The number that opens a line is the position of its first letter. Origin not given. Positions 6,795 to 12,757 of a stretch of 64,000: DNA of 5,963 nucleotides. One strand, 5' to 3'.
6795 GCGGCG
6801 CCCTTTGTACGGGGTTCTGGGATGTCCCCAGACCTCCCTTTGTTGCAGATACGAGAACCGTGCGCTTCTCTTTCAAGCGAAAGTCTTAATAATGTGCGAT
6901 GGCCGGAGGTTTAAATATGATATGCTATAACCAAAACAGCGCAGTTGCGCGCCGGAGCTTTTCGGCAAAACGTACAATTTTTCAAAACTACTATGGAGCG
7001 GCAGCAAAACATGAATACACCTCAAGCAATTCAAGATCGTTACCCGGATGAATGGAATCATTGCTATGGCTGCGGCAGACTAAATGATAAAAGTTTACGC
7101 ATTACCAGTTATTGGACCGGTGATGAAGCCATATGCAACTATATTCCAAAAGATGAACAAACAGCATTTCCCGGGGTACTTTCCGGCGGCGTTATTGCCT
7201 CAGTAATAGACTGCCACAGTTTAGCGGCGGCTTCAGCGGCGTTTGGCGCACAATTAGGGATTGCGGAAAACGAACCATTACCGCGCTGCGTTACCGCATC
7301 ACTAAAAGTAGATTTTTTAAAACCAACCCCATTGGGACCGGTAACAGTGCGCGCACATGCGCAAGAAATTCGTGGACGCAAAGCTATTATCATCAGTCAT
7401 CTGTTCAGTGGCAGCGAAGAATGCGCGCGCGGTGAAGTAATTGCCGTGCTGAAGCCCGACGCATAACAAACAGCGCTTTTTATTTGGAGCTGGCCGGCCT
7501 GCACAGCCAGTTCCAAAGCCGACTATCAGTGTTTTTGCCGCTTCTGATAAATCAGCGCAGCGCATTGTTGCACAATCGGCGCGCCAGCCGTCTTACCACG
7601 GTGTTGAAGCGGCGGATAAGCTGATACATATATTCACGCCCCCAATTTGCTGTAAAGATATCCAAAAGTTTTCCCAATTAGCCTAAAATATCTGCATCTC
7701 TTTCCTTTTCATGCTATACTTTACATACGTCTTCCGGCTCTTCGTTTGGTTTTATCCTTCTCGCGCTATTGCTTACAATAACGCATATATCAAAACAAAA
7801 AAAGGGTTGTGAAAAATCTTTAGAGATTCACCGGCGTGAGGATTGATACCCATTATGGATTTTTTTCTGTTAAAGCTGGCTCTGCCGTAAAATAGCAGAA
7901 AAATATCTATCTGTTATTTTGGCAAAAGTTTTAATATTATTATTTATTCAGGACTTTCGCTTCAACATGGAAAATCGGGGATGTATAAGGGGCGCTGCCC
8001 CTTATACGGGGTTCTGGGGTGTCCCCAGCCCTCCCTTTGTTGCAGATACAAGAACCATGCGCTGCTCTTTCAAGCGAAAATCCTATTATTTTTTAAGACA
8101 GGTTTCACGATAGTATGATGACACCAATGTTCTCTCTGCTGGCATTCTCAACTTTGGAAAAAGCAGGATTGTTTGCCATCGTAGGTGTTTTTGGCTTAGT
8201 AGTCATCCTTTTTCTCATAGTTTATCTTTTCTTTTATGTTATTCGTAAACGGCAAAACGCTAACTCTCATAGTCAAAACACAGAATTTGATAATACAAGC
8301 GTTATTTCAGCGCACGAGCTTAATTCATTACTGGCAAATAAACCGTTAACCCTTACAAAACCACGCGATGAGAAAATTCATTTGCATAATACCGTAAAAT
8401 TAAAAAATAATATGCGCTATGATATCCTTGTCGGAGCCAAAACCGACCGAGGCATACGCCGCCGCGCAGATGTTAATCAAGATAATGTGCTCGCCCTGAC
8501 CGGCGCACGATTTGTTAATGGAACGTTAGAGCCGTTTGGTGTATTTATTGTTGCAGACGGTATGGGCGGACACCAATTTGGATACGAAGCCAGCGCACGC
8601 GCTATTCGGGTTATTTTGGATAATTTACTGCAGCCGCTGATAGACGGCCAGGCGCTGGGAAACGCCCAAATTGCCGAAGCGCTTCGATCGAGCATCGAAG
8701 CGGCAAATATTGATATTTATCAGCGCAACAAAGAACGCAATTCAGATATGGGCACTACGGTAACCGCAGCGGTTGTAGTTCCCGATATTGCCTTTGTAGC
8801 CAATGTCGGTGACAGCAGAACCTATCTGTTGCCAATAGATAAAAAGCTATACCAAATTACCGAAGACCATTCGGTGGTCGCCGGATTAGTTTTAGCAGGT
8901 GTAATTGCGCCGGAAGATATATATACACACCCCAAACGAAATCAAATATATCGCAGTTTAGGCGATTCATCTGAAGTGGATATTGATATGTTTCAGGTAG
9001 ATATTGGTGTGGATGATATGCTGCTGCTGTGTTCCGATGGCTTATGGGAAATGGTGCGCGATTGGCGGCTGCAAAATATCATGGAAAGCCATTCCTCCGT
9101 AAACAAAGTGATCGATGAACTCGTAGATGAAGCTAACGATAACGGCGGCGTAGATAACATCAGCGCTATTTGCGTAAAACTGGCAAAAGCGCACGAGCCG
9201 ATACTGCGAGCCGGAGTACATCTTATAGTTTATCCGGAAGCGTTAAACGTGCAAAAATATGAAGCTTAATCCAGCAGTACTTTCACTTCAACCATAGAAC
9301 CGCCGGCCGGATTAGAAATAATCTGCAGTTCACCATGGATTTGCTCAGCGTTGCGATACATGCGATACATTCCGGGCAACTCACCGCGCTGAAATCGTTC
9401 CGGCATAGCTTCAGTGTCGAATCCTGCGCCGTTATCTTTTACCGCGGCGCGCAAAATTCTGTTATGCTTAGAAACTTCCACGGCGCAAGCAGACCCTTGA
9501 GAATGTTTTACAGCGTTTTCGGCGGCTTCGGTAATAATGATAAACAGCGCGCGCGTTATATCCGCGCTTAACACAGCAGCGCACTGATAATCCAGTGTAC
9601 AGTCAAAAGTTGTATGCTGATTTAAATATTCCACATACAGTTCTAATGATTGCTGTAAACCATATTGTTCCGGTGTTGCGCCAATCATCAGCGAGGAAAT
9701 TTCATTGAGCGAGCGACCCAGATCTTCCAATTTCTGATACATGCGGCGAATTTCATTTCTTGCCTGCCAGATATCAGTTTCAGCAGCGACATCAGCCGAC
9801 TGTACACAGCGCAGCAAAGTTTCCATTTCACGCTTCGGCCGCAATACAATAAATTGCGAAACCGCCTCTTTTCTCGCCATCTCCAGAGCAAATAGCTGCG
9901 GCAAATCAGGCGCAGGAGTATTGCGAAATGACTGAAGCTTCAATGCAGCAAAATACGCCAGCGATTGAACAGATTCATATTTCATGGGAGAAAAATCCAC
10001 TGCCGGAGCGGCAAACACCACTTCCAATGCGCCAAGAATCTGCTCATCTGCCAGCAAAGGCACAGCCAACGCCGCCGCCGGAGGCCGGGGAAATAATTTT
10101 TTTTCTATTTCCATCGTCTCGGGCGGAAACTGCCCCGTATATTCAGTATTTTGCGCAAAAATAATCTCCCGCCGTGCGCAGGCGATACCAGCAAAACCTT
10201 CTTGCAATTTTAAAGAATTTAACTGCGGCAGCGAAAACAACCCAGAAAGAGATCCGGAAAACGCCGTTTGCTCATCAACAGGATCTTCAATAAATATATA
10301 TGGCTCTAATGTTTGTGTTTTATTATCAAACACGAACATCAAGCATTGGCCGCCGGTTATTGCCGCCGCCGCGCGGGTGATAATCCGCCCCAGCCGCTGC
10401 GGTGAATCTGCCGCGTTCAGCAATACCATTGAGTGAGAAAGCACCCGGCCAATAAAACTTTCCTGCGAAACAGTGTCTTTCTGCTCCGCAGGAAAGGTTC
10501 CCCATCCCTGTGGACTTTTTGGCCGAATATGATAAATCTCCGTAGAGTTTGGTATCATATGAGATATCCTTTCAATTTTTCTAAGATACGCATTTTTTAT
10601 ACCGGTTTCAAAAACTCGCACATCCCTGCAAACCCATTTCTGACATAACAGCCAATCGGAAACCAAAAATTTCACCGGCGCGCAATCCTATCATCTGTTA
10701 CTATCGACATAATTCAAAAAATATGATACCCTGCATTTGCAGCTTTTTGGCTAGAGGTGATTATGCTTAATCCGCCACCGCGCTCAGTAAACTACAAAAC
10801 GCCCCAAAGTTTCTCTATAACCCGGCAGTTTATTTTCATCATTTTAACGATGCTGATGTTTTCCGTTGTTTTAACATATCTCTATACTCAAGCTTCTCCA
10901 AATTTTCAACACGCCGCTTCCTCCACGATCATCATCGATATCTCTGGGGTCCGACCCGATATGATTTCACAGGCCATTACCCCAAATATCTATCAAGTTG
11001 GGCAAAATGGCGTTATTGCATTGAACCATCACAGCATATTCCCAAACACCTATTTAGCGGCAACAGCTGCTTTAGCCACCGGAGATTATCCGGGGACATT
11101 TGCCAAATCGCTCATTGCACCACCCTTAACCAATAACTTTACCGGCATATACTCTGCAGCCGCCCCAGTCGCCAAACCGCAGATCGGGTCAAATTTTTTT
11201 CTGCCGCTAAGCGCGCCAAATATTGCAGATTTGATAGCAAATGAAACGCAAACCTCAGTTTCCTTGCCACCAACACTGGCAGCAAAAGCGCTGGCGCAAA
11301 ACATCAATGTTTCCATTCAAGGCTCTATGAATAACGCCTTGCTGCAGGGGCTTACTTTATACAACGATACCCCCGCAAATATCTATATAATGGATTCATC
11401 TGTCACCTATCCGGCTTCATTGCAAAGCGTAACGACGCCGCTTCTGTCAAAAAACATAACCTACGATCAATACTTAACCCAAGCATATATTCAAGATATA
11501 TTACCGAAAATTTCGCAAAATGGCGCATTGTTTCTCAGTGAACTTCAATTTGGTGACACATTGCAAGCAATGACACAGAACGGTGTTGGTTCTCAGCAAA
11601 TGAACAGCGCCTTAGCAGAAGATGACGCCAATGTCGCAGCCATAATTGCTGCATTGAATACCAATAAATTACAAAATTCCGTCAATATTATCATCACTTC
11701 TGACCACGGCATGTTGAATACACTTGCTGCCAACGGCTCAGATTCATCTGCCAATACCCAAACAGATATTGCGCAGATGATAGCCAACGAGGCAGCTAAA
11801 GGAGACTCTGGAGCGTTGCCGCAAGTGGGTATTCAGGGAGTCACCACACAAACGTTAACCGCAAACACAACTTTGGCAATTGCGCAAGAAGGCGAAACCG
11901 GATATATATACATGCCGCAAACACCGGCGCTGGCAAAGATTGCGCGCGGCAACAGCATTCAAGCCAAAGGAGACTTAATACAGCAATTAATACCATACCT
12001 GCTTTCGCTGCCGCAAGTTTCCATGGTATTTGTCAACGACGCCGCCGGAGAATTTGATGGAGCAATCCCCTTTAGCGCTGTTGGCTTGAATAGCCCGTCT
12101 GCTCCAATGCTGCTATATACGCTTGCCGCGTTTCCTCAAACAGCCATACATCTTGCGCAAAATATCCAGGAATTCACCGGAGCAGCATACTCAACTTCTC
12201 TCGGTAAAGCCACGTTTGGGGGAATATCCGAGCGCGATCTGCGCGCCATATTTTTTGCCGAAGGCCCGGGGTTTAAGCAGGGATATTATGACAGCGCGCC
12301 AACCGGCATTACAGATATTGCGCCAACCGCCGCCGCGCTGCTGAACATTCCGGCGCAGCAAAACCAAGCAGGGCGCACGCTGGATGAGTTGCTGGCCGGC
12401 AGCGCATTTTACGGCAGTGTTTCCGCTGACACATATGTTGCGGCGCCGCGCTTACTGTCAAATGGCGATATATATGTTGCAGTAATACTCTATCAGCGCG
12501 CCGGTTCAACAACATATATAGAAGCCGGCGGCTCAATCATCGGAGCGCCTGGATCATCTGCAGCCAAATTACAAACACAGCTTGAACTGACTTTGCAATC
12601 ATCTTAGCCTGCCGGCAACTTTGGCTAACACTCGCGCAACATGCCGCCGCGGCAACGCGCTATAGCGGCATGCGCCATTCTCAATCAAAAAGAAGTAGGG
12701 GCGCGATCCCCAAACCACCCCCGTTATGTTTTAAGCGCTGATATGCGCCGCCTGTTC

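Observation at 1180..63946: Nine copies of a ~137-bp TIR-bounded, hairpin-rich element confined to intergenic DNA (family A)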

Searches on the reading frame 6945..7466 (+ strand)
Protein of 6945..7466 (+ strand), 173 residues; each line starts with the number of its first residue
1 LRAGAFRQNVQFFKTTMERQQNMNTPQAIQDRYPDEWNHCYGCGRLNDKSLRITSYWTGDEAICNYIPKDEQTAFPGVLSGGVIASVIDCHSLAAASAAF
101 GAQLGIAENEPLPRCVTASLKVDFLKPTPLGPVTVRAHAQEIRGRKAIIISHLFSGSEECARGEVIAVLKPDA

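Call 33: search_protein_families(library=pfam, proteins=[window:6945-7466:+])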
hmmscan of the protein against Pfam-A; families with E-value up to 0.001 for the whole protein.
window:6945-7466:+ (173 aa): 1 family
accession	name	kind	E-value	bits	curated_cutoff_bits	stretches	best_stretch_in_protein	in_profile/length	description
PF03061.28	4HBT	-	7.3e-07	29.9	20.6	1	77-148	2-65/79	Thioesterase superfamily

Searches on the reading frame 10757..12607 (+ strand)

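Call 9: search_protein_families(library=ncbifam, proteins=[window:10757-12607:+])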
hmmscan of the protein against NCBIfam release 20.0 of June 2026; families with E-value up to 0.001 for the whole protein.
window:10757-12607:+ (616 aa): 0 families

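Call 33: search_protein_families(library=pfam, proteins=[window:10757-12607:+])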
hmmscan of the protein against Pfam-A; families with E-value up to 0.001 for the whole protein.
window:10757-12607:+ (616 aa): 1 family
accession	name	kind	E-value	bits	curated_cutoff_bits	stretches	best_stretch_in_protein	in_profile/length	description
PF01663.27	Phosphodiest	-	4.7e-17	63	23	2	274-322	176-224/342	Type I phosphodiesterase / nucleotide pyrophosphatase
